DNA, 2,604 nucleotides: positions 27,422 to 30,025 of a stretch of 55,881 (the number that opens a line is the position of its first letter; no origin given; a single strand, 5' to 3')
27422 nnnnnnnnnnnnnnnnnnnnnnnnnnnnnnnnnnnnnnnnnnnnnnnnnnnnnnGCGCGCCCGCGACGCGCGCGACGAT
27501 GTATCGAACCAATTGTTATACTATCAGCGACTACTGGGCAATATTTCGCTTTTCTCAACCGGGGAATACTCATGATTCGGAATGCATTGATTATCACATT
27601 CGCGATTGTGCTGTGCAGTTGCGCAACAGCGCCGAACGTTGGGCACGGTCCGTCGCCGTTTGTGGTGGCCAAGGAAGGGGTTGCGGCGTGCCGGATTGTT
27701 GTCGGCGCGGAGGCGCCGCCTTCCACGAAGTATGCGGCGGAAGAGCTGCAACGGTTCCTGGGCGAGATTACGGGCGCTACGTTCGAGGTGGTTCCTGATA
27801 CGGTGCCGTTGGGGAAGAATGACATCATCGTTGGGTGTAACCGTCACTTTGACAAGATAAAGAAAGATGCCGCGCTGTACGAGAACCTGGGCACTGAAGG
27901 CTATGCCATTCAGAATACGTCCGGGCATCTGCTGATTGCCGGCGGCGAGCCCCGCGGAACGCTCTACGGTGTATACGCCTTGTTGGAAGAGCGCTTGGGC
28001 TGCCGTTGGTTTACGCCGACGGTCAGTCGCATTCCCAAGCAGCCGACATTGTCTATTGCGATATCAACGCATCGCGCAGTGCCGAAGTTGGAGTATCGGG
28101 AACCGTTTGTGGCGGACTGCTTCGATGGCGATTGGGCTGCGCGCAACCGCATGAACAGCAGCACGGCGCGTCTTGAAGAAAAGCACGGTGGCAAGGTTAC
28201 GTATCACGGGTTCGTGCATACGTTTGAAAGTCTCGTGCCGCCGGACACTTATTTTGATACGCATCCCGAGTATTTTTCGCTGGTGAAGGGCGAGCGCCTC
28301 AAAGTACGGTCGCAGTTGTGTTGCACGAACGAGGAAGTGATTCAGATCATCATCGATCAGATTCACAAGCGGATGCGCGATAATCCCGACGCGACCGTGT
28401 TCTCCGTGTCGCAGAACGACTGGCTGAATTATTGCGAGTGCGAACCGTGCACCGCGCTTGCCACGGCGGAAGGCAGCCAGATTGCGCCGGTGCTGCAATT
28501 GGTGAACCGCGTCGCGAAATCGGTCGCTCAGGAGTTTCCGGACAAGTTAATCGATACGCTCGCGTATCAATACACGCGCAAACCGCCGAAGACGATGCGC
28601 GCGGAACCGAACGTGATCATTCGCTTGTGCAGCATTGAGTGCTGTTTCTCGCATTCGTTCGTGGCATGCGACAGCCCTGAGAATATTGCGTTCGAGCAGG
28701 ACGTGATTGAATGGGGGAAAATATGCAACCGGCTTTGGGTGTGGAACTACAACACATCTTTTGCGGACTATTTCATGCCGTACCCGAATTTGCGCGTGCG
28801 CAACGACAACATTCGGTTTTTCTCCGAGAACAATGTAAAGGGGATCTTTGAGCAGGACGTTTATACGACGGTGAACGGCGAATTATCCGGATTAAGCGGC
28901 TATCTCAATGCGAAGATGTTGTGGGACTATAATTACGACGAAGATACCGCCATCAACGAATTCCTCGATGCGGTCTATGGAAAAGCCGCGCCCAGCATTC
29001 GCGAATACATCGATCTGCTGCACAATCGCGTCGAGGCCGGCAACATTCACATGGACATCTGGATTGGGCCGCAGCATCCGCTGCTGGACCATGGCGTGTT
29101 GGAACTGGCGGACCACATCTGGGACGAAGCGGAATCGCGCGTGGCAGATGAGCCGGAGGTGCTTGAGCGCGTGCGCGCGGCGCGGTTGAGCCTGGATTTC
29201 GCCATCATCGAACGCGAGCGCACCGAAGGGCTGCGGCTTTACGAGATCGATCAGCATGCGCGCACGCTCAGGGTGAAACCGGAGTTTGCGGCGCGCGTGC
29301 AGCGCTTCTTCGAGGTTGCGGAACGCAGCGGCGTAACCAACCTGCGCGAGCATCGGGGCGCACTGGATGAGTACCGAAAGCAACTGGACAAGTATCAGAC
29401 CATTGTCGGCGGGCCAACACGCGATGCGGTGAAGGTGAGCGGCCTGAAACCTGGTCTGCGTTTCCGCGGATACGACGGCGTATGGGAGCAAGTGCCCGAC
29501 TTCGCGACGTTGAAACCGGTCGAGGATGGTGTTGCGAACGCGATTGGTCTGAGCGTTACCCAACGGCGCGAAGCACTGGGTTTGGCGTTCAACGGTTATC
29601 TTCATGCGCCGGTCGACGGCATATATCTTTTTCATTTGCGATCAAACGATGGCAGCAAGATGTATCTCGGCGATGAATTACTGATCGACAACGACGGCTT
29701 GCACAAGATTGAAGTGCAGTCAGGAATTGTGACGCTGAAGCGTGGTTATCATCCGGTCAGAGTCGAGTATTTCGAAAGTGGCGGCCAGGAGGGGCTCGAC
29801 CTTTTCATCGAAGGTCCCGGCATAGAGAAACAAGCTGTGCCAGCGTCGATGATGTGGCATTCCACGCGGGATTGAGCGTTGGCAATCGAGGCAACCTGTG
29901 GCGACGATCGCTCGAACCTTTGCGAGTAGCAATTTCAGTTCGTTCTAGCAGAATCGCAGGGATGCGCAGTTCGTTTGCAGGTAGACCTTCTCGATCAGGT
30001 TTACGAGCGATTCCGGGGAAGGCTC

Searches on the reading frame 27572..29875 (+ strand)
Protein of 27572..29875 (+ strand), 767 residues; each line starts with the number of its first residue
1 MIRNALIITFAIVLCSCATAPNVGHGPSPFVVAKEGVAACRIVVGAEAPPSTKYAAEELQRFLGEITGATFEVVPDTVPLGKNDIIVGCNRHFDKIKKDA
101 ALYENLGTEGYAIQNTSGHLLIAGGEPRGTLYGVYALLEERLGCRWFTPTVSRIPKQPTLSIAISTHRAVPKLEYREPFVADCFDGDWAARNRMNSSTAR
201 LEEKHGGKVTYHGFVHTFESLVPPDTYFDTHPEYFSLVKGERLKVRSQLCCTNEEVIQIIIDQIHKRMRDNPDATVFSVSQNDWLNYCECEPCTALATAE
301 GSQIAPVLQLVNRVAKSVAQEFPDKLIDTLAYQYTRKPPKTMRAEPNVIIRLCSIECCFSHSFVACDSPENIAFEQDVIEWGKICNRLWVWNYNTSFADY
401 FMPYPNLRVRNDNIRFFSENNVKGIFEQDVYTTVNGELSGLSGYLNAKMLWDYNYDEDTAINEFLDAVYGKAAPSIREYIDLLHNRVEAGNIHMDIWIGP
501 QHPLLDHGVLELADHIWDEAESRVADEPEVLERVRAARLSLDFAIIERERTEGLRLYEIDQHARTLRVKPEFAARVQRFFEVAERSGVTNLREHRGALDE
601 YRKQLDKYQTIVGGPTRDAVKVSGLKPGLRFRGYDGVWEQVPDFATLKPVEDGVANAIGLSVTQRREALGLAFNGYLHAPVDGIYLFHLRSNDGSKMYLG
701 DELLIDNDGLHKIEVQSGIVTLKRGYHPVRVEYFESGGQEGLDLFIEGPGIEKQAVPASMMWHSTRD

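Call 66: search_protein_families(library=pfam, proteins=[window:27572-29875:+], max_evalue=0.001)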
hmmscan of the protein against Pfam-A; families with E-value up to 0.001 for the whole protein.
window:27572-29875:+ (767 aa): 4 families
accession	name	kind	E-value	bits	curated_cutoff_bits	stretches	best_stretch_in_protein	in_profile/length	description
PF16126.11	DUF4838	-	2.8e-101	339.4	26.6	1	146-481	1-325/325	Domain of unknown function (DUF4838)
PF07691.17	PA14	-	1.3e-16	61.2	24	1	670-741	47-126/147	PA14 domain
PF03648.19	Glyco_hydro_67N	-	3.8e-12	46.9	24.3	1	41-137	23-120/120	Glycosyl hydrolase family 67 N-terminus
PF02838.20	Glyco_hydro_20b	-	1.1e-05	26.6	26.1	1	43-138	27-105/124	Glycosyl hydrolase family 20, domain 2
